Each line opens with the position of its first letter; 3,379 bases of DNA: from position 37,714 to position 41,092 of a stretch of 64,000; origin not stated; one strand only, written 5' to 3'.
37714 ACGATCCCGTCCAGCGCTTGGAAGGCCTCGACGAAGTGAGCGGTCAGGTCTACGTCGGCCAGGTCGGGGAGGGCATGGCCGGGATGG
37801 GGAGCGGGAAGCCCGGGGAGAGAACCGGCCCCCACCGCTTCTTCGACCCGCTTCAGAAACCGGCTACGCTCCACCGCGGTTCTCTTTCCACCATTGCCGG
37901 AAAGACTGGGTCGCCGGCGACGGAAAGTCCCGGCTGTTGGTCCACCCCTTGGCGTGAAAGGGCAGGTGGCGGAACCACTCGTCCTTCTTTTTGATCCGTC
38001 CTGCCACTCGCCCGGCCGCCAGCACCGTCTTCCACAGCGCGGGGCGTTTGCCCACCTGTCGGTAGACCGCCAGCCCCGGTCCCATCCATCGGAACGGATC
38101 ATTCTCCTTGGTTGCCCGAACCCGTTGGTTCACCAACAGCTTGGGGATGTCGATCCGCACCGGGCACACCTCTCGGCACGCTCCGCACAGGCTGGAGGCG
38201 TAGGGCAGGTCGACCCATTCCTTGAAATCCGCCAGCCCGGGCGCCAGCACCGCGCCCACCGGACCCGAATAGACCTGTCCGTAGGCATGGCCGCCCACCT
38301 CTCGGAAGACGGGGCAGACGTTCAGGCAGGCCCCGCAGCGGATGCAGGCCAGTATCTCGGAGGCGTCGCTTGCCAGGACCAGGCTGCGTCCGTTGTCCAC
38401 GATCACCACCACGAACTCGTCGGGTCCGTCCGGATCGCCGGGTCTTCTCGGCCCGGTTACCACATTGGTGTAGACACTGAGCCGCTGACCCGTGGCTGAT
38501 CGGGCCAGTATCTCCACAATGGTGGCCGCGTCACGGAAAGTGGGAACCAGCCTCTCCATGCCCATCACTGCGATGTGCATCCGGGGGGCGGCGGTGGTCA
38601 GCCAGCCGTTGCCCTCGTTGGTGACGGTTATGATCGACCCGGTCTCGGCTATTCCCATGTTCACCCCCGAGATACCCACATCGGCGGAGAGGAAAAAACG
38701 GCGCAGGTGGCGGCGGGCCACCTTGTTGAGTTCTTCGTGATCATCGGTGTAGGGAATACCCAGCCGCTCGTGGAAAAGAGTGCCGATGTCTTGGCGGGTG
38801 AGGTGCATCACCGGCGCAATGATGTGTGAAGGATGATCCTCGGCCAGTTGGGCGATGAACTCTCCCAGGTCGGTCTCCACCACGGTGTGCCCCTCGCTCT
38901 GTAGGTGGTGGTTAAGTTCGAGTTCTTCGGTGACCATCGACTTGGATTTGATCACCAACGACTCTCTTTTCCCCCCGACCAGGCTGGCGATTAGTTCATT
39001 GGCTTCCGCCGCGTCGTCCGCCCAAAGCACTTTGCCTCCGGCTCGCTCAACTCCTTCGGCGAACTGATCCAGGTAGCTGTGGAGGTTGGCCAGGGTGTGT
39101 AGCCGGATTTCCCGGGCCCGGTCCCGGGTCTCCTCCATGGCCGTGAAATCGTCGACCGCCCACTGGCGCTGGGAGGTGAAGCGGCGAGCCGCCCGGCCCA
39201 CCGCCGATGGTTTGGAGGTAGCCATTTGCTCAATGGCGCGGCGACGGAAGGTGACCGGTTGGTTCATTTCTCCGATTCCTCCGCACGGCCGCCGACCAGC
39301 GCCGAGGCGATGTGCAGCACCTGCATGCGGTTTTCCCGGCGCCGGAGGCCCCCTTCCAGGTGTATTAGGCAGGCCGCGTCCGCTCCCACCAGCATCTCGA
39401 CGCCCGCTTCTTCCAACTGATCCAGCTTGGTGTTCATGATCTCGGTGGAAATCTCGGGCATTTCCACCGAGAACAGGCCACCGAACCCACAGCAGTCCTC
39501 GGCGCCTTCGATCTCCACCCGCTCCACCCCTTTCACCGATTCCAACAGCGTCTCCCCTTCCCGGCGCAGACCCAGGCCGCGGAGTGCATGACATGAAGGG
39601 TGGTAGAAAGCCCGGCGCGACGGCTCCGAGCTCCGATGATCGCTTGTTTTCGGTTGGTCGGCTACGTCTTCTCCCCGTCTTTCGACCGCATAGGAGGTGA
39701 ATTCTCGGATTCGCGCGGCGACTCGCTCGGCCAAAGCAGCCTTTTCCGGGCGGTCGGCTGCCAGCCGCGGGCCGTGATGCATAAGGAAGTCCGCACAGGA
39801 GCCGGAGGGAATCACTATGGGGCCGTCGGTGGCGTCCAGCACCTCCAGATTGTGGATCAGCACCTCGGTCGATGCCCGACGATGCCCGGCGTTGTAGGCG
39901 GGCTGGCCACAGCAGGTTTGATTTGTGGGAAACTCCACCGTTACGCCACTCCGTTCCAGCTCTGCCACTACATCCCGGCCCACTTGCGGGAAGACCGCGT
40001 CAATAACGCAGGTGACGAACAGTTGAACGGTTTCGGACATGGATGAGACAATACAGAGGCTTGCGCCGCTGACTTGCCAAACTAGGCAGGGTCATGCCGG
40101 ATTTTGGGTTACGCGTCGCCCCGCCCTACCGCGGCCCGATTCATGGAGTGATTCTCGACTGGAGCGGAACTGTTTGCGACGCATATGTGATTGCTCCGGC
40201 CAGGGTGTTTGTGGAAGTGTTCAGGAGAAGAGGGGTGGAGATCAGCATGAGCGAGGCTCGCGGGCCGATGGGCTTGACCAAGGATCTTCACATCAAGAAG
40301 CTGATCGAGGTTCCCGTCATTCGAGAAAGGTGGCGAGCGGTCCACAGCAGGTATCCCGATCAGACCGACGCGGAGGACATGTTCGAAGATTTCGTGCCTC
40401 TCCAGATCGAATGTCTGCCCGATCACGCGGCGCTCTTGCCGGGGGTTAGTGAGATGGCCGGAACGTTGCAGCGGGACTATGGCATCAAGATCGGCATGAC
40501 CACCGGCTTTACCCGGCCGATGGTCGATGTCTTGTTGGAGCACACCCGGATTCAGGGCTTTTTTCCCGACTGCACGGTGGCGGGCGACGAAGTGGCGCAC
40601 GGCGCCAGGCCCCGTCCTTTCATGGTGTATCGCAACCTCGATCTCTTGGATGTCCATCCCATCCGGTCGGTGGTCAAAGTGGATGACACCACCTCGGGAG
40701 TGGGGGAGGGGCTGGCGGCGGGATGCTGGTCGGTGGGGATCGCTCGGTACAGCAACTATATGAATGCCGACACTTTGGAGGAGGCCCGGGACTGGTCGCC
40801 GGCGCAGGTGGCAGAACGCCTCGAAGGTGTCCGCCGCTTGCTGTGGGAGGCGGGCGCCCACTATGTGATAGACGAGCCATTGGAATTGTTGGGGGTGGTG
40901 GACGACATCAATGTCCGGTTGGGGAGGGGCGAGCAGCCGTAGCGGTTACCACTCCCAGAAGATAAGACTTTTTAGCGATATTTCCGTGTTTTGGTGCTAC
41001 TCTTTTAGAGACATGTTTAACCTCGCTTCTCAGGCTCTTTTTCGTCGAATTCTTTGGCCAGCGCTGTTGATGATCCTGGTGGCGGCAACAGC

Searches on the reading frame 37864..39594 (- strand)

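Call 67: search_protein_families(library=pfam, proteins=[window:37864-39594:-], max_evalue=0.001)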
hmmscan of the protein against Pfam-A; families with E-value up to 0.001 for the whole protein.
window:37864-39594:- (576 aa): 11 families
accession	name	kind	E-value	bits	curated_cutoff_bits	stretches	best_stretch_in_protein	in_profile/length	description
PF02589.21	LUD_dom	-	4.1e-46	157.5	22.6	1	175-399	1-189/189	LUD domain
PF13183.11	Fer4_8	-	5e-14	53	27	1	414-481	2-68/68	4Fe-4S dicluster domain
PF11870.13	LutB_C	-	2.2e-07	31.6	26.8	1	511-572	34-86/88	Lactate utilisation protein B, C-terminal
PF13187.11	Fer4_9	-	6.8e-07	29.7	27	0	399-428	19-48/52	4Fe-4S dicluster domain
PF13237.11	Fer4_10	-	3e-06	27.5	25.5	0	416-432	8-22/53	4Fe-4S dicluster domain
PF00037.32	Fer4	-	1.4e-05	25.1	21.1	0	416-429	7-20/24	4Fe-4S binding domain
PF12798.12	Fer4_3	-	1.7e-05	25.7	27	0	417-429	1-13/15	4Fe-4S binding domain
PF13534.11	Fer4_17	-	2.2e-05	25.3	22.2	1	416-482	1-61/61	4Fe-4S dicluster domain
PF12838.12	Fer4_7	-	6.5e-05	23.8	27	1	417-480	2-51/52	4Fe-4S dicluster domain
PF12797.12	Fer4_2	-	0.00017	21.8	24.5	0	416-429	9-22/22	4Fe-4S binding domain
PF12800.12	Fer4_4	-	0.0002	21.9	24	0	416-429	3-16/17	4Fe-4S binding domain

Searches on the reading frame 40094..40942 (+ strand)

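Call 67: search_protein_families(library=pfam, proteins=[window:40094-40942:+], max_evalue=0.001)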
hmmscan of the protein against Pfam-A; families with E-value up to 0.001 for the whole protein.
window:40094-40942:+ (282 aa): 2 families
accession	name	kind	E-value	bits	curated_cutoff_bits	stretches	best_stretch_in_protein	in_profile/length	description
PF00702.32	Hydrolase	-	6e-10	40.3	26.4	1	17-210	2-191/191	haloacid dehalogenase-like hydrolase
PF13419.12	HAD_2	-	1.4e-07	32.3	23.8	1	51-215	33-177/178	Haloacid dehalogenase-like hydrolase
